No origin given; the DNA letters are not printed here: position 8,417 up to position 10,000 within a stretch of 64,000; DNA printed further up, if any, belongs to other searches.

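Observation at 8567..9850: Single-polypeptide fusion of a beta-class amino-MTase to an HNH nuclease, embedded at the end of a fliN-gap operon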

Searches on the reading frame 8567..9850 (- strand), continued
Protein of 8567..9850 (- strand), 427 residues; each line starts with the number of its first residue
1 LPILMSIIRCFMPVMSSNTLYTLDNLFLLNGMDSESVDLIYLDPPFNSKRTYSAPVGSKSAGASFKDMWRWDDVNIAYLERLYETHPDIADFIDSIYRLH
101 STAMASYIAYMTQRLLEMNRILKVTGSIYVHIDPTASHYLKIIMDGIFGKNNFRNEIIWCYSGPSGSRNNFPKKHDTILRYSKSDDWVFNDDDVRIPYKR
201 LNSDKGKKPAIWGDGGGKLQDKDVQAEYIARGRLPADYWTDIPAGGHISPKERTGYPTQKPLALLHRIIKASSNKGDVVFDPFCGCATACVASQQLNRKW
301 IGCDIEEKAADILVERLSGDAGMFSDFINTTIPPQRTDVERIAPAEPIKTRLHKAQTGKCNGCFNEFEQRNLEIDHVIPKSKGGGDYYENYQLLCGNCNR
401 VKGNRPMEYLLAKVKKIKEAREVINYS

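Call 32: search_dna_similar(query=window:8570-9808:-, collection=phages, mode=protein, max_rows=20)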
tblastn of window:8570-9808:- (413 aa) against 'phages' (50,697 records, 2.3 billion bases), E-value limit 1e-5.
Records with a match: 726; places in all: 783; records where one place covers at least 80% of the query: 3.
Best place of each record, by identity: <60% 726.
By first word of the organism name: Streptococcus 90; Gordonia 68; Mycobacterium 64; Staphylococcus 63; Synechococcus 44; Brucella 41; Campylobacter 37; Escherichia 24; Cyanophage 23; Vibrio 23; and 59 more.
By host as written in the record: - 78; Gordonia terrae 3612 52; Mycobacterium smegmatis mc2 155 40; Staphylococcus aureus 24; Ralstonia solanacearum 19; Streptomyces lividans JI 1326 15; Campylobacter jejuni NCTC12662 14; Brucella abortus S19 14; and 249 more.
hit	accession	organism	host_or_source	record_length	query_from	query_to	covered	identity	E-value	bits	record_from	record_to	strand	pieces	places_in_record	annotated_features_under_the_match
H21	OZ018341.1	Marinitoga phage MPV1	-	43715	4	309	74%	40.4%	3e-61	220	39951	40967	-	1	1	DNA methyltransferase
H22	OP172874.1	Mycobacterium phage Mask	Mycobacterium smegmatis mc#155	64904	4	319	77%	38.6%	3e-59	214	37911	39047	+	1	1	42: DNA methyltransferase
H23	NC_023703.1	Mycobacterium phage Dori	Mycobacterium smegmatis mc2 155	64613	4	319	77%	38.5%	2e-58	211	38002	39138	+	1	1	42: DNA methyltransferase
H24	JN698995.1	Mycobacterium phage Dori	Mycobacterium smegmatis mc2 155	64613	4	319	77%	38.5%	2e-58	211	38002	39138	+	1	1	42: DNA methylase N-4/N-6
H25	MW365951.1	Streptomyces phage Hippo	Streptomyces lividans JI 1326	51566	4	303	73%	39.2%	1e-65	233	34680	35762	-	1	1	48: methyltransferase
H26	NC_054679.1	Streptomyces phage Werner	Streptomyces lividans JI 1326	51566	4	303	73%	39.2%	1e-65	233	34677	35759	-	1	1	48: DNA methyltransferase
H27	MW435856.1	Streptomyces phage Werner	Streptomyces lividans JI 1326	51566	4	303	73%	39.2%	1e-65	233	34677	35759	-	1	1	48: methyltransferase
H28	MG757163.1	Streptomyces phage OzzyJ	Streptomyces lividans JI1326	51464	4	303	63%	45.0%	8e-31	227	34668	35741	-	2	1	DNA methylase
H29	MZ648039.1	Streptomyces phage RedBear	Streptomyces lividans JI 1326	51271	4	303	63%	44.6%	8e-31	227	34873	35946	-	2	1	49: methyltransferase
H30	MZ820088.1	Streptomyces phage Katalie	Streptomyces lividans JI 1326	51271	4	303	63%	44.6%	8e-31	227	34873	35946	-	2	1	48: methyltransferase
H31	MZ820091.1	Streptomyces phage South40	Streptomyces lividans JI 1326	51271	4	303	63%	44.6%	8e-31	227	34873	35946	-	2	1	48: methyltransferase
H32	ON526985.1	Streptomyces phage Ejemplo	Streptomyces griseus ATCC 10137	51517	4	303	73%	38.3%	3e-57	208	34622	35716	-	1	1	47: DNA methyltransferase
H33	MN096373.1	Streptomyces phage TuanPN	Streptomyces griseus ATCC 10137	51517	4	303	73%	38.3%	3e-57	208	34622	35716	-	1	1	47: DNA methylase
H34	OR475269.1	Streptomyces phage BarryBee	Streptomyces lividans JI 1326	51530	4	303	73%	38.3%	4e-57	207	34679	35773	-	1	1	51: DNA methyltransferase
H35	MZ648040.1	Streptomyces phage Triste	Streptomyces lividans JI 1326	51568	4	303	73%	38.3%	4e-57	207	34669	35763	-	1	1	49: DNA methylase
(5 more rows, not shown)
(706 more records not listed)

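Call 33: find_encoding_contigs(protein=P0055, flank=10000, max_places=2)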
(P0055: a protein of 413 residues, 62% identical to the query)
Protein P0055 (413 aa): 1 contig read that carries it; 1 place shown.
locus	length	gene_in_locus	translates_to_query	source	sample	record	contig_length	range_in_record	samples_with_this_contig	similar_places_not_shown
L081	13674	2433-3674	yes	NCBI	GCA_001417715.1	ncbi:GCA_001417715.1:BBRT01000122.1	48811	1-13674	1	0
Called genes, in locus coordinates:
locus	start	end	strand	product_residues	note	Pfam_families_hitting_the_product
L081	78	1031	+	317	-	PF02796:HTH_7 (weak), PF13384:HTH_23 (weak), PF13936:HTH_38, PF13565:HTH_32 (weak)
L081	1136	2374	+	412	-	PF01555:N6_N4_Mtase, PF01844:HNH, PF13395:HNH_4 (faint), PF14279:HNH_5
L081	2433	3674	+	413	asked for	PF01555:N6_N4_Mtase, PF01844:HNH, PF14279:HNH_5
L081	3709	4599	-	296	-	PF00892:EamA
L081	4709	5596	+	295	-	PF28533:DUF8429, PF28532:DUF8428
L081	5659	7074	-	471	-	PF14691:Fer4_20, PF13738:Pyr_redox_3 (faint), PF00890:FAD_binding_2 (weak), PF01266:DAO (weak), PF07992:Pyr_redox_2, PF12831:FAD_oxidored (weak), PF13450:NAD_binding_8, PF01593:Amino_oxidase (weak), +2 more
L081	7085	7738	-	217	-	-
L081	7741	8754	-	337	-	PF07804:HipA_C (weak), PF06248:Zw10_N (faint)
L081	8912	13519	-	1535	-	PF00310:GATase_2, PF04898:Glu_syn_central, PF01645:Glu_synthase, PF01493:GXGXG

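Call 34: find_encoding_contigs(protein=P0006, flank=10000, max_places=2)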
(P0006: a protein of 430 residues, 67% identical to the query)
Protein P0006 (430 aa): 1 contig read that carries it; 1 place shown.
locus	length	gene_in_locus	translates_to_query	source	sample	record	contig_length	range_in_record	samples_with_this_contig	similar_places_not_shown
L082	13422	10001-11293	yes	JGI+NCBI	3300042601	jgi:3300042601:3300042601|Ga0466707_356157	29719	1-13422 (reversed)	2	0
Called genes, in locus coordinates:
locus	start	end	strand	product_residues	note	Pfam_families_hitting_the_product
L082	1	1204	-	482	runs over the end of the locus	PF02934:GatB_N, PF02637:GatB_Yqey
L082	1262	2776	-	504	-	PF05552:MS_channel_1st_1 (weak), PF00924:MS_channel_2nd, PF21082:MS_channel_3rd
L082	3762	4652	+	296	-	-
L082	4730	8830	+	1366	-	PF17517:IgGFc_binding, PF18705:DUF5643 (faint), PF15780:ASH (faint), PF22544:HYDIN_VesB_CFA65-like_Ig (faint), PF18962:Por_Secre_tail (weak)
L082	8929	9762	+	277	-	-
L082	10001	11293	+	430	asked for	PF01555:N6_N4_Mtase, PF02945:Endonuclease_7 (weak), PF01844:HNH, PF14279:HNH_5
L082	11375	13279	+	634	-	PF13620:CarboxypepD_reg (weak), PF13715:CarbopepD_reg_2, PF11974:bMG3 (weak), PF00092:VWA (weak), PF25106:VWA_4, PF18962:Por_Secre_tail (weak)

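Call 51: predict_structure(alignment_id=A2)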
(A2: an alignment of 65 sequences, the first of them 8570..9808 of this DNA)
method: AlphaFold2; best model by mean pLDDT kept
length: 413 residues; sequences in the alignment: 65
mean_pLDDT: 80.6   pTM: 0.82
mean pLDDT of the five models: 80.6, 80.6, 79.2, 76.9, 74.1
residues with pLDDT >= 90: 147; 70-90: 180; 50-70: 54; < 50: 32
segments of 3 or more residues with pLDDT < 50: 34-49, 192-203
pLDDT, mean of each block of 10 residues (from residue 1): 82 92 92 48 41 73 83 89 88 92 96 88 83 95 84 78 93 94 69 49 59 84 85 68 71 95 89 79 90 70 58 83 85 88 91 93 82 89 90 83 73 47
secondary structure, 60 per line:
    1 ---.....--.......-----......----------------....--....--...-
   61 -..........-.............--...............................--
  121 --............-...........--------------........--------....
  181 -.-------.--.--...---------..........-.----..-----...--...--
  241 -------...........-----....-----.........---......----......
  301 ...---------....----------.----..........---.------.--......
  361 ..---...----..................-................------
elements in order: E4-8 H11-17 E23-28 H45-48 H51-54 H62-71 H73-85 H88-107 E108-118 H123-134 E139-146 E161-168 H177-180 H208-217 H248-258 E264-267 H273-281 E285-290 H295-303 E313-316 H332-341 E358-362 E377-381 H382-390 H392-407

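Call 53: fold_search(model_id=the predicted structure, library=pdb)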
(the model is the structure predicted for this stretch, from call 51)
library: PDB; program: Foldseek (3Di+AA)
matches with E <= 10: 1295; with E <= 0.001: 113
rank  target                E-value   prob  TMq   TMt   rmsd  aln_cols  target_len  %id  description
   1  1nw8                  2.4e-18  1.00  0.50  0.74   5.2       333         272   21  Structure of L72P mutant beta class N6-adenine DNA methyltransferase RsrI (released 2003-07-29)
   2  1eg2                  5.5e-18  1.00  0.50  0.74   5.2       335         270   21  CRYSTAL STRUCTURE OF RHODOBACTER SPHEROIDES (N6 ADENOSINE) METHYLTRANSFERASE (M.RSRI) (released 2000-10-18)
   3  1nw6                  1.2e-17  1.00  0.50  0.73   5.3       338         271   21  Structure of the beta class N6-adenine DNA methyltransferase RsrI bound to sinefungin (released 2003-07-29)
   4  8urk_A                1.7e-17  1.00  0.51  0.81   4.4       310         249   24  Crystal structure of DNA N6-Adenine Methyltransferase M.BceJIV from Burkholderia cenocepacia in complex with duplex DN (released 2024-09-11)
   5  9c3s_A                5.3e-17  1.00  0.50  0.80   4.1       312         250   25  Crystal structure of DNA N6-Adenine Methyltransferase M.BceJIV from Burkholderia cenocepacia in complex with duplex DN (released 2024-09-11)
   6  6pbd_B                8.5e-17  1.00  0.46  0.57  13.6       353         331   21  DNA N6-Adenine Methyltransferase CcrM In Complex with Double-Stranded DNA Oligonucleotide Containing Its Recognition S (released 2019-10-23)
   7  9c3u_A                1.1e-16  1.00  0.51  0.82   4.1       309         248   24  Crystal structure of DNA N6-Adenine Methyltransferase M.BceJIV from Burkholderia cenocepacia in complex with duplex DN (released 2024-09-11)
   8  6pbd_A                1.5e-16  1.00  0.45  0.53  20.6       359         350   24  DNA N6-Adenine Methyltransferase CcrM In Complex with Double-Stranded DNA Oligonucleotide Containing Its Recognition S (released 2019-10-23)
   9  1g60_A                1.6e-16  1.00  0.46  0.76   5.6       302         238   24  Crystal Structure of Methyltransferase MboIIa (Moraxella bovis) (released 2002-05-01)
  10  1g60_B                2.6e-16  1.00  0.44  0.78   5.5       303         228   23  Crystal Structure of Methyltransferase MboIIa (Moraxella bovis) (released 2002-05-01)
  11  9c3s_C                3.8e-16  1.00  0.50  0.81   4.3       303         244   24  Crystal structure of DNA N6-Adenine Methyltransferase M.BceJIV from Burkholderia cenocepacia in complex with duplex DN (released 2024-09-11)
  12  8urk_D                5.7e-16  1.00  0.49  0.80   4.0       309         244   24  Crystal structure of DNA N6-Adenine Methyltransferase M.BceJIV from Burkholderia cenocepacia in complex with duplex DN (released 2024-09-11)
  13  9c3s_D                1.9e-15  1.00  0.50  0.82   3.9       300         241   25  Crystal structure of DNA N6-Adenine Methyltransferase M.BceJIV from Burkholderia cenocepacia in complex with duplex DN (released 2024-09-11)
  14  9c3u_C                4.9e-15  1.00  0.46  0.76   5.7       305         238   24  Crystal structure of DNA N6-Adenine Methyltransferase M.BceJIV from Burkholderia cenocepacia in complex with duplex DN (released 2024-09-11)
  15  6k0w_D                4.9e-15  1.00  0.41  0.39  11.6       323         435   20  DNA methyltransferase in complex with sinefungin (released 2019-12-11)
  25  4zcf_B                3.7e-13  1.00  0.46  0.32   9.4       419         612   17  Structural basis of asymmetric DNA methylation and ATP-triggered long-range diffusion by EcoP15I (released 2015-07-29)
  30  4zcf_A                1.3e-12  1.00  0.46  0.32   9.3       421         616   15  Structural basis of asymmetric DNA methylation and ATP-triggered long-range diffusion by EcoP15I (released 2015-07-29)
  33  7dsu_A                3.2e-12  1.00  0.43  0.43   6.1       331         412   20  Structure of Mod subunit of the Type III restriction-modification enzyme Mbo45V (released 2022-01-05)
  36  7dsu_B                1.4e-11  1.00  0.45  0.44   6.5       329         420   20  Structure of Mod subunit of the Type III restriction-modification enzyme Mbo45V (released 2022-01-05)
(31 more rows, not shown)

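Call 61: find_encoding_contigs(protein=P0122, flank=10000, max_places=3)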
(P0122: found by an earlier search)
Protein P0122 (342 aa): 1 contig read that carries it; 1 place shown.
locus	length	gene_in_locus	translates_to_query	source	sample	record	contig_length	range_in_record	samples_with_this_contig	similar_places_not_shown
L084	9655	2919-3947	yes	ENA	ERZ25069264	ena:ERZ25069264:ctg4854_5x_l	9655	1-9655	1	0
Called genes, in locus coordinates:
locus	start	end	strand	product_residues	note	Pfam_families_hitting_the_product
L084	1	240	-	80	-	?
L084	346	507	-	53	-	-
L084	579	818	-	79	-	PF02800:Gp_dh_C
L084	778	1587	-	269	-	PF00044:Gp_dh_N, PF02800:Gp_dh_C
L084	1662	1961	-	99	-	-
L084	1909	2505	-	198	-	PF13717:Zn_ribbon_4, PF13719:Zn_ribbon_5 (weak)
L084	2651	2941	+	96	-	-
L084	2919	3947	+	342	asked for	PF01555:N6_N4_Mtase, PF10544:T5orf172, PF13455:MUG113 (weak)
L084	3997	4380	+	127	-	PF01288:HPPK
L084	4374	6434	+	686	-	PF06808:DctM (faint), PF03600:CitMHS, PF02080:TrkA_C, PF03600:CitMHS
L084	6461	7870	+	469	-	PF01336:tRNA_anti-codon, PF00152:tRNA-synt_2, PF02938:GAD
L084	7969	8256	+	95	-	PF00152:tRNA-synt_2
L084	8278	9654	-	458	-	?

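Call 79: find_related_loci(query=A2, collection=viral_contigs, flank=6000)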
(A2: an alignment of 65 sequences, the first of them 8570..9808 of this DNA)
Query A2 (413 aa) in viral_contigs; peptide patterns used: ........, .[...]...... (x = any residue, [..] = any of these).
545 stretches matched a pattern; 392 encode a relative of the query (tblastn E <= 1e-3); the best 80 are kept; 80 distinct loci.
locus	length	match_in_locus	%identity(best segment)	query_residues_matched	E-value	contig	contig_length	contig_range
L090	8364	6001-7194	48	3-402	5e-121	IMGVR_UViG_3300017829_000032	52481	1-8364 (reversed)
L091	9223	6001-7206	46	1-401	2e-113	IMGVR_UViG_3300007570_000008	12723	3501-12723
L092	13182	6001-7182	48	1-402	2e-110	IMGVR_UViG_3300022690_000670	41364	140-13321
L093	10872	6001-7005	49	1-332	8e-99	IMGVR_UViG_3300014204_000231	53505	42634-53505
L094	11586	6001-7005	49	1-332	8e-99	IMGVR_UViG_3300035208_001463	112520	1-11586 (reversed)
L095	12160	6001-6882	45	3-303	3e-83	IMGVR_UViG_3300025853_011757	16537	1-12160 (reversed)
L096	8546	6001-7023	44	1-335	5e-83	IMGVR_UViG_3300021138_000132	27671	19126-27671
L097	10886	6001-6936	46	4-303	8e-79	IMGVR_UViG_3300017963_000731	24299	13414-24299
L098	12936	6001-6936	46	4-303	8e-79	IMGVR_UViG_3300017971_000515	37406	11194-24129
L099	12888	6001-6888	47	1-304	5e-78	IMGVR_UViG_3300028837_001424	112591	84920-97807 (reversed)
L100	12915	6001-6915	44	1-303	5e-77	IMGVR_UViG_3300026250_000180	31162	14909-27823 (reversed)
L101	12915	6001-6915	44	1-303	5e-77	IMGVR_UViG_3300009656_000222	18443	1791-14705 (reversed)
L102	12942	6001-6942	46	4-308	1e-76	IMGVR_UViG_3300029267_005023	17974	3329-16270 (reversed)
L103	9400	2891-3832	46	4-308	1e-76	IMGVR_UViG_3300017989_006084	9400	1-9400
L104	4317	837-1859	42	4-333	4e-76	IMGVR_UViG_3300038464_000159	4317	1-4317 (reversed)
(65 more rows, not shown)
